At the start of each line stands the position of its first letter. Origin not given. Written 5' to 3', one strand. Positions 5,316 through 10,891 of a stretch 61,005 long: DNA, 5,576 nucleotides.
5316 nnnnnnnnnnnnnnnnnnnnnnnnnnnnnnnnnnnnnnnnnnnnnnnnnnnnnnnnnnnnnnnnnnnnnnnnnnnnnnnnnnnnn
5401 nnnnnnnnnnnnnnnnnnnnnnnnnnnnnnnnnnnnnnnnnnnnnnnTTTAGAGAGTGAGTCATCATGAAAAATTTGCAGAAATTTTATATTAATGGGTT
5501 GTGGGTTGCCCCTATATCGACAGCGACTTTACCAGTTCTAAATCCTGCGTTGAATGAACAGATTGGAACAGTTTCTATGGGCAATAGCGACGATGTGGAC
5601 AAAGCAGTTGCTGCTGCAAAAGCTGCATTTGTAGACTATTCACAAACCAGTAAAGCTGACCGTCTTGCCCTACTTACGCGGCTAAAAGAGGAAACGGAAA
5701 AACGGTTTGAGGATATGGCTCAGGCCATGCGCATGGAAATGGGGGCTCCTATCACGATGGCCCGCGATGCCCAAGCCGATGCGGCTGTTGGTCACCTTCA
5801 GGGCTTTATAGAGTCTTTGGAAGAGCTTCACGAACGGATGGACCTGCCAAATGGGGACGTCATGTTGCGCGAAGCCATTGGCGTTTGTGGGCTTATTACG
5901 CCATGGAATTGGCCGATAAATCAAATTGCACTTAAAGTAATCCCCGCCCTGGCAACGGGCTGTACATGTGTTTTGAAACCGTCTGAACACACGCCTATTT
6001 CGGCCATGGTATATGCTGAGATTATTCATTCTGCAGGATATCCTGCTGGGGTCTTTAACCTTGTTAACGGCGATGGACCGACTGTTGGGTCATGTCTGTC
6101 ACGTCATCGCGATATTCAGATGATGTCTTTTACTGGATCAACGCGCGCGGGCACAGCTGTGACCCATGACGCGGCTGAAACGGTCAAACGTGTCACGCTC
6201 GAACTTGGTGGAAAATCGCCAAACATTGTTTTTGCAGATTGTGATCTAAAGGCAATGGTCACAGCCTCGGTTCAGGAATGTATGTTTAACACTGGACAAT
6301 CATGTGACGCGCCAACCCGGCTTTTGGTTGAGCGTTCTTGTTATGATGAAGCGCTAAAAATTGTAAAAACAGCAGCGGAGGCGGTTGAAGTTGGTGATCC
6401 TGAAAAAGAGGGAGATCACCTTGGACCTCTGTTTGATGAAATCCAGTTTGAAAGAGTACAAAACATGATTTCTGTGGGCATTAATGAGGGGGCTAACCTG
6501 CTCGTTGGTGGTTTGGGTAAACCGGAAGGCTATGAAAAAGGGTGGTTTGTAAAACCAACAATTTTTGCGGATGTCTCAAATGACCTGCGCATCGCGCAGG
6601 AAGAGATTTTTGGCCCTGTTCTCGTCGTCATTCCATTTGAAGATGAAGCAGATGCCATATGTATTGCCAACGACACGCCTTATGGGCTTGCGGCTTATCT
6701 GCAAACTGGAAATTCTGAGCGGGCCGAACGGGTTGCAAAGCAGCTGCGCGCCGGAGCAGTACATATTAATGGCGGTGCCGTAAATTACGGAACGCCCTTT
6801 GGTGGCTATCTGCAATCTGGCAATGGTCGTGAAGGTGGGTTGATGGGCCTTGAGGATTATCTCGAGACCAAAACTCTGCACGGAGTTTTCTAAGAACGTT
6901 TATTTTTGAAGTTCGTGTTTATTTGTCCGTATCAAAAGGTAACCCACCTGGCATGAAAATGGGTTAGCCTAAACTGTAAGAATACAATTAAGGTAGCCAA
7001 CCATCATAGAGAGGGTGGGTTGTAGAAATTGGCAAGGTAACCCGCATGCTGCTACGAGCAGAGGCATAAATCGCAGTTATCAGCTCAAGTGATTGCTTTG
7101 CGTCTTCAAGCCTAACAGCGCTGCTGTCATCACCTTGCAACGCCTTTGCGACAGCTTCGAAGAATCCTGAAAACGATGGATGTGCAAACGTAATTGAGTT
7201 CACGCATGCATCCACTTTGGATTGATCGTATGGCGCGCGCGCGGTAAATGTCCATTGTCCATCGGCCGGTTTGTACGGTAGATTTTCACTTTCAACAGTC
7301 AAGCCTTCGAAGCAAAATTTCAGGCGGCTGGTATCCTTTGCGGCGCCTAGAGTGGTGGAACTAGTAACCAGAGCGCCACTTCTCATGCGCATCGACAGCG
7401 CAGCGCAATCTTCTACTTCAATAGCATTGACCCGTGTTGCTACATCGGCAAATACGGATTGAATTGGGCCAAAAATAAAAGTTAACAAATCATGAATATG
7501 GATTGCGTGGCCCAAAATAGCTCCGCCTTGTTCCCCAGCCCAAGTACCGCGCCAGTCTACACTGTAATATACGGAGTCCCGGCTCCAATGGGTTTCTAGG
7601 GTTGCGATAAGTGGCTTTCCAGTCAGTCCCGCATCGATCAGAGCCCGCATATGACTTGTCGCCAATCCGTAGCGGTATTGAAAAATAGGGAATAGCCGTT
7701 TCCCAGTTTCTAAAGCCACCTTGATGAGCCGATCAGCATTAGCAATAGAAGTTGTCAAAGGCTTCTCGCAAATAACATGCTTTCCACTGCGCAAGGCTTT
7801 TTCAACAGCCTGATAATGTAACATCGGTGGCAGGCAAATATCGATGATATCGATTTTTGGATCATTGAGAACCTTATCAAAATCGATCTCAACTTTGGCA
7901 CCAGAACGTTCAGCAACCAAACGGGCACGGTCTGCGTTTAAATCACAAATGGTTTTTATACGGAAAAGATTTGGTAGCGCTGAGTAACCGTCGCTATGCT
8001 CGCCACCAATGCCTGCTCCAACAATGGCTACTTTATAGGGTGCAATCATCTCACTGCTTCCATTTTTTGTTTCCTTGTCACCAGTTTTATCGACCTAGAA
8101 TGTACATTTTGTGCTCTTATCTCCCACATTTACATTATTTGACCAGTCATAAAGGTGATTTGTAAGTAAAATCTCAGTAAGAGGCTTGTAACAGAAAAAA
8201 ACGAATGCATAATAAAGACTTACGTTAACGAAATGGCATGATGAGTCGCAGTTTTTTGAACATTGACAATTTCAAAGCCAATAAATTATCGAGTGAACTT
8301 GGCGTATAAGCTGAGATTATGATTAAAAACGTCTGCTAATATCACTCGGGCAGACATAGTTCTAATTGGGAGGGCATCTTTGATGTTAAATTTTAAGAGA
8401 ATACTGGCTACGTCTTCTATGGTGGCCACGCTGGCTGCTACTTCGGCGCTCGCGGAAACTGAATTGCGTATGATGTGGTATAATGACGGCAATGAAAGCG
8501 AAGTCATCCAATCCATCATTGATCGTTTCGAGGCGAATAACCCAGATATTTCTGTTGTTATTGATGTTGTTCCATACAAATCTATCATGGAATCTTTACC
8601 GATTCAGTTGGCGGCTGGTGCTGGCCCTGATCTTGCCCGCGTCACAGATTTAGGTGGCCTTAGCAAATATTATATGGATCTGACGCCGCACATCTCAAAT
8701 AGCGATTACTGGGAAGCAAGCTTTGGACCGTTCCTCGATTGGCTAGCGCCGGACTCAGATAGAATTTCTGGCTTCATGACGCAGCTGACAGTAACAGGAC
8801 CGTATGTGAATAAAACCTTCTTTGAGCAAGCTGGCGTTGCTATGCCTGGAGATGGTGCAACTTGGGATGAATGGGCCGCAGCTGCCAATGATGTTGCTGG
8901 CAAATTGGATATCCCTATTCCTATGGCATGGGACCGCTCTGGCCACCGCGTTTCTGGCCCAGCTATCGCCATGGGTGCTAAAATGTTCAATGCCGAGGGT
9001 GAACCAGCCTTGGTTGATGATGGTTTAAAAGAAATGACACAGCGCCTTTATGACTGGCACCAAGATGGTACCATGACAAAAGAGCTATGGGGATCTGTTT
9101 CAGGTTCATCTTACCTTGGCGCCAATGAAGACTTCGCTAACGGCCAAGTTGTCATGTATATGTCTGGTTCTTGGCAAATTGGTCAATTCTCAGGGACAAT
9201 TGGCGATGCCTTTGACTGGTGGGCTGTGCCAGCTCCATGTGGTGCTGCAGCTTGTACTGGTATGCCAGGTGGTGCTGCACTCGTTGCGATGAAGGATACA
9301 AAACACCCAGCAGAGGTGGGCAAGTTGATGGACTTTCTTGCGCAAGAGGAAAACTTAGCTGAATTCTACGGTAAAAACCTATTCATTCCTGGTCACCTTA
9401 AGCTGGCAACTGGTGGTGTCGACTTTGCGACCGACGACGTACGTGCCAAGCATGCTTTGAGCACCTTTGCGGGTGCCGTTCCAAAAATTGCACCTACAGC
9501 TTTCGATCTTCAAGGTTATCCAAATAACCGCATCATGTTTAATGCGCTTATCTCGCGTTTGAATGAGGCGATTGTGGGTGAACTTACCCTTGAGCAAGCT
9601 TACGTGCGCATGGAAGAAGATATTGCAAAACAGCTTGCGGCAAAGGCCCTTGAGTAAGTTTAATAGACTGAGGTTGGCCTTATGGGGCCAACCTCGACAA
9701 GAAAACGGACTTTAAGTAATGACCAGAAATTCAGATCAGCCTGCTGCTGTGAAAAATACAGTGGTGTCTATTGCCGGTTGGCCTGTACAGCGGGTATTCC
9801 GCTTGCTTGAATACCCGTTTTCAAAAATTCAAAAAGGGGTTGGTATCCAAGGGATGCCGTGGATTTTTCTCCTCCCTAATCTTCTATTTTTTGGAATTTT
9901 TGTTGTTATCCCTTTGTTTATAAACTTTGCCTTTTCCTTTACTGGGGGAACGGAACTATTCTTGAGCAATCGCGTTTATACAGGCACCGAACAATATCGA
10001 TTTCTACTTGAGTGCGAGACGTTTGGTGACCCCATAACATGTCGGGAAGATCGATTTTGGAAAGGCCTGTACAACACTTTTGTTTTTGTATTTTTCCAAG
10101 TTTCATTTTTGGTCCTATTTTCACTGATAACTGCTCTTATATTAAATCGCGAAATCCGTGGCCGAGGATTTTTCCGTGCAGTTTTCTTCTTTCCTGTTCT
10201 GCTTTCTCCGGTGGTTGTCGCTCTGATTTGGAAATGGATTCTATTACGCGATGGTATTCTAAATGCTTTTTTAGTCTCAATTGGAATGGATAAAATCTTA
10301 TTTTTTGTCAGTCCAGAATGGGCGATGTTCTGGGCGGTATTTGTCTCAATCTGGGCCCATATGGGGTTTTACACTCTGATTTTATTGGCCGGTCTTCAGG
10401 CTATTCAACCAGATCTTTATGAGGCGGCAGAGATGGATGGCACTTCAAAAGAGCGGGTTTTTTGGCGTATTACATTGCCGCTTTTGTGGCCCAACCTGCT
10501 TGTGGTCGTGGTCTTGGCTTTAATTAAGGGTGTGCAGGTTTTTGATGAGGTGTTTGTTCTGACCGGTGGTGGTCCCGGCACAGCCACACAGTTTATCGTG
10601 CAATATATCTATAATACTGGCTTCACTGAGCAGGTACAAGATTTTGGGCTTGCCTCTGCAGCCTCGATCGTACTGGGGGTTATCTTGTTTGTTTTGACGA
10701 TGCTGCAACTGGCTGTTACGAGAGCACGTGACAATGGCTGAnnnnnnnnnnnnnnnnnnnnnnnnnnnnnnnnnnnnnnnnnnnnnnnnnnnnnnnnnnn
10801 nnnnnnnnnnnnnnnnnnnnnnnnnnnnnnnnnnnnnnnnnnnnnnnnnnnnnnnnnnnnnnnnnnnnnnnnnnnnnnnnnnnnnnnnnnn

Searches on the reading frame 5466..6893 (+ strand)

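Call 11: search_protein_families(library=pfam, proteins=[window:5466-6893:+])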
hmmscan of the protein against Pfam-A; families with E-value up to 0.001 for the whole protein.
window:5466-6893:+ (475 aa): 1 family
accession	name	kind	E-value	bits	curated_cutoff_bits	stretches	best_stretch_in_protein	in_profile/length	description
PF00171.27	Aldedh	-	1.2e-155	519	23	1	13-470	1-460/461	Aldehyde dehydrogenase family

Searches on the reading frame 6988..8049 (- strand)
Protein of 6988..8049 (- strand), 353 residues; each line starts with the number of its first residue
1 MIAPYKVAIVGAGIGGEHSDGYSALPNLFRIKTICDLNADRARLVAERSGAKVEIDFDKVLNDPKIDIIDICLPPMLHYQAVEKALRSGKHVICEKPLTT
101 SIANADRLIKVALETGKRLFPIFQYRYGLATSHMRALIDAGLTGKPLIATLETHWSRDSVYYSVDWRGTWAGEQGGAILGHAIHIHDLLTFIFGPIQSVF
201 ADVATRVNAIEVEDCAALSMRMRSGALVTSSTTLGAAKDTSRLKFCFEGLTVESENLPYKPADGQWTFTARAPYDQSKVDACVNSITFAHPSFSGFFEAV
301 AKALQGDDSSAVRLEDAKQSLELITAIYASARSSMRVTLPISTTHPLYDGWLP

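Call 11: search_protein_families(library=pfam, proteins=[window:6988-8049:-])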
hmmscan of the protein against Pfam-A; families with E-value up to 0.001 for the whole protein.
window:6988-8049:- (353 aa): 3 families
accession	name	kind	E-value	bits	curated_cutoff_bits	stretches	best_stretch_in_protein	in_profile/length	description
PF01408.29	GFO_IDH_MocA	-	1.8e-26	93.6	24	1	6-121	2-118/120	Oxidoreductase family, NAD-binding Rossmann fold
PF22725.1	GFO_IDH_MocA_C3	-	5.5e-21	75.3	27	1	133-244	3-115/124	GFO/IDH/MocA C-terminal domain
PF02894.22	GFO_IDH_MocA_C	-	8.2e-18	65.4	22.9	1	136-339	2-218/218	Oxidoreductase family, C-terminal alpha/beta domain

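Call 44: search_protein_families(library=pfam, proteins=[window:6988-8049:-])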
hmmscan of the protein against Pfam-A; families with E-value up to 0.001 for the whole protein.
window:6988-8049:- (353 aa): 3 families
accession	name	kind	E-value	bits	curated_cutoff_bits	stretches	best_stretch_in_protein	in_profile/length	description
PF01408.29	GFO_IDH_MocA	-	1.8e-26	93.6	24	1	6-121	2-118/120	Oxidoreductase family, NAD-binding Rossmann fold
PF22725.1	GFO_IDH_MocA_C3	-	5.5e-21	75.3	27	1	133-244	3-115/124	GFO/IDH/MocA C-terminal domain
PF02894.22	GFO_IDH_MocA_C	-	8.2e-18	65.4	22.9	1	136-339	2-218/218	Oxidoreductase family, C-terminal alpha/beta domain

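Call 62: search_protein_families(library=ncbifam, max_evalue=0.00001, proteins=[window:6988-8049:-])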
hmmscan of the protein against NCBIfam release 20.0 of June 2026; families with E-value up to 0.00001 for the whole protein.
window:6988-8049:- (353 aa): 9 families
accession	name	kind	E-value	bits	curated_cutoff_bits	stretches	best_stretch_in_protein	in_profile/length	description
TIGR04380.1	myo_inos_iolG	equivalog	2.4e-29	102.2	355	1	5-231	2-228/330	inositol 2-dehydrogenase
NF052479.1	LevoglcsnDh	equivalog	7e-26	90.8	650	1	5-214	4-223/386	levoglucosan dehydrogenase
NF040723.1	UDP-GlcNAcDh_Arch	equivalog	6e-22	78.5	450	1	6-224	2-207/302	UDP-N-acetylglucosamine 3-dehydrogenase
NF008607.0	PRK11579.1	subfamily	2.8e-21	75.9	330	1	39-338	38-344/346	oxidoreductase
NF007574.0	PRK10206.1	equivalog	3.9e-16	59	352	1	33-215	33-209/345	oxidoreductase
NF052679.1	InsChiInosDhIolG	equivalog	3.4e-14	52.6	540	1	6-150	4-152/343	bifunctional inositol 2-dehydrogenase/D-chiro-inositol 1-dehydrogenase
NF041392.1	XylDh_Gfo6_Halo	equivalog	4e-12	45.6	350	1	57-152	74-169/350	D-xylose 1-dehydrogenase Gfo6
NF058563.1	BT_2159_fam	equivalog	8.4e-10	38.2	650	1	6-141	2-138/350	disaccharide 3-dehydrogenase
NF058561.1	BT_2158_fam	equivalog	6.8e-09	34.8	750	1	6-113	35-144/487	glycoside 3-dehydrogenase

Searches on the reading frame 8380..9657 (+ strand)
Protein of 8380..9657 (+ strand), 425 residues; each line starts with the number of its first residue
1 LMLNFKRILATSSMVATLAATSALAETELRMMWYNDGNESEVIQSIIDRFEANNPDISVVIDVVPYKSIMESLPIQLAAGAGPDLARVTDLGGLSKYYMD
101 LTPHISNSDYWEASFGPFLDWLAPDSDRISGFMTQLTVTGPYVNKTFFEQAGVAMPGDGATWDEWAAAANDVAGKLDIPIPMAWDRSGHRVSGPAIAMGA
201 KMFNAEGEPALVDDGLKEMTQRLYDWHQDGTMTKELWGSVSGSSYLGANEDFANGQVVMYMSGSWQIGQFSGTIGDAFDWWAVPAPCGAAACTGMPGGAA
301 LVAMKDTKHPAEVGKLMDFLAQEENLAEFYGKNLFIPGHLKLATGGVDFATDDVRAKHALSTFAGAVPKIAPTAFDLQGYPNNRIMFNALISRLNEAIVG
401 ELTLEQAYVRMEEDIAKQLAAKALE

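Call 11: search_protein_families(library=pfam, proteins=[window:8380-9657:+])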
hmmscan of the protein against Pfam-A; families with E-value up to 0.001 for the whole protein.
window:8380-9657:+ (425 aa): 2 families
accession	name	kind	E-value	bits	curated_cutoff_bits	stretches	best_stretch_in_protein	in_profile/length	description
PF13416.11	SBP_bac_8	-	9.9e-26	91.6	27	1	46-344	2-267/279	Bacterial extracellular solute-binding protein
PF01547.30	SBP_bac_1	-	2.3e-23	84.1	26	1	38-325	3-305/307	Bacterial extracellular solute-binding protein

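Call 14: search_solved_structures(query=window:8380-9657:+, show_alignments=1)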
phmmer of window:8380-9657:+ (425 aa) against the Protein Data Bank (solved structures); distinct sequences matched with E-value up to 0.001: 28.
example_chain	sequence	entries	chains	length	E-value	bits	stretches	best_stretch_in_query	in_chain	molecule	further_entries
2hfb_A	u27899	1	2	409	2.4e-11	46.5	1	31-331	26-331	Sugar ABC transporter, sugar-binding protein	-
6pql_A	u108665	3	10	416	2.5e-11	46.5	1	31-331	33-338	ABC transporter sugar-binding protein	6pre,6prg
2hq0_A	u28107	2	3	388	2.6e-11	46.5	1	33-331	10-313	Sugar ABC transporter, sugar-binding protein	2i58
2heu_A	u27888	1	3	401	2.7e-11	46.4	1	33-331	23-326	Sugar ABC transporter, sugar-binding protein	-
3uor_A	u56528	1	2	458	5.8e-11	45.3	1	241-331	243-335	ABC transporter sugar binding protein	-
5f7v_A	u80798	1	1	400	5.6e-08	35.4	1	25-328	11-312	Lmo0181 protein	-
4ry1_A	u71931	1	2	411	1.6e-07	34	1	27-171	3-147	Periplasmic solute binding protein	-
6rjy_A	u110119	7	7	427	2.5e-07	33.3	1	27-343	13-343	Arabino-oligosaccharids-binding protein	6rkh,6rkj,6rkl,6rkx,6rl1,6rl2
8xba_A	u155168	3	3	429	9.3e-07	31.4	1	12-173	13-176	XylA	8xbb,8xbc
2z8d_A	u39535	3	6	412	1.6e-06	30.7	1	39-320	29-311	Galacto-N-biose/lacto-N-biose I transporter substrate-binding protein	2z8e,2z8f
4qrz_A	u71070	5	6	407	1.7e-06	30.6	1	40-325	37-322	ABC-TYPE SUGAR TRANSPORTER | ABC transporter, substrate binding protein (Sugar)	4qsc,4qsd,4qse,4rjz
8art_A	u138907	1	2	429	1.8e-06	30.5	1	30-337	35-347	Putative secreted maltose-binding protein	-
2uvg_A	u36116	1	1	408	1.2e-05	27.7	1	26-334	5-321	ABC TYPE PERIPLASMIC SUGAR-BINDING PROTEIN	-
5z6b_A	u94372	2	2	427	2.1e-05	27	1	20-176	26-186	Putative ABC transporter substrate-binding protein YesO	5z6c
2uvh_A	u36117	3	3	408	2.8e-05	26.6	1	26-334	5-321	ABC TYPE PERIPLASMIC SUGAR-BINDING PROTEIN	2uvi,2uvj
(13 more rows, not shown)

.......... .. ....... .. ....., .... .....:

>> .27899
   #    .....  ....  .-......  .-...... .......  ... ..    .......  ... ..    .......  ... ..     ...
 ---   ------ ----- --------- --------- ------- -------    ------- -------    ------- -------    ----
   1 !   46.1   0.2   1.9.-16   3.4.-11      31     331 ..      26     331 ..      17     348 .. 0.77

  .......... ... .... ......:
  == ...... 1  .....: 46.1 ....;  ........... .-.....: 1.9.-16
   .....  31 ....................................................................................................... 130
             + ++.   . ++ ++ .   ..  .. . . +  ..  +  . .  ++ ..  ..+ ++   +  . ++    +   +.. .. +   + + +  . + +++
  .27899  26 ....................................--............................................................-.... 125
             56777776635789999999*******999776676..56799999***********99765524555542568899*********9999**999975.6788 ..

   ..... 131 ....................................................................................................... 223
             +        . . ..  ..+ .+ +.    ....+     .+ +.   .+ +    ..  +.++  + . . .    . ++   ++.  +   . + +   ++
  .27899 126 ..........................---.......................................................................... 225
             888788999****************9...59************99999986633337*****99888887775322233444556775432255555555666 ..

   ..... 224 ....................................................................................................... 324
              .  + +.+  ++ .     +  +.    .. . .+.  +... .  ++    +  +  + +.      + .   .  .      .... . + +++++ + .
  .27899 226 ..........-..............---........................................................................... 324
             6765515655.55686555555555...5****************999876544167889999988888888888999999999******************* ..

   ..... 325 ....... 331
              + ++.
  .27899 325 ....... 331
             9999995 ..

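Call 62: search_protein_families(library=ncbifam, max_evalue=0.00001, proteins=[window:8380-9657:+])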
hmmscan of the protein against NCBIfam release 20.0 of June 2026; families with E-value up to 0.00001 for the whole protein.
window:8380-9657:+ (425 aa): 0 families

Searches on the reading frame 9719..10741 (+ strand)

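Call 11: search_protein_families(library=pfam, proteins=[window:9719-10741:+])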
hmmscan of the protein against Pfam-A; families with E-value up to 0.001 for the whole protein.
window:9719-10741:+ (340 aa): 1 family
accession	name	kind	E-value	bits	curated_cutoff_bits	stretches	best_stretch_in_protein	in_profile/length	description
PF00528.27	BPD_transp_1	-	6.3e-18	65.6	26.4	1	132-335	2-180/184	Binding-protein-dependent transport system inner membrane component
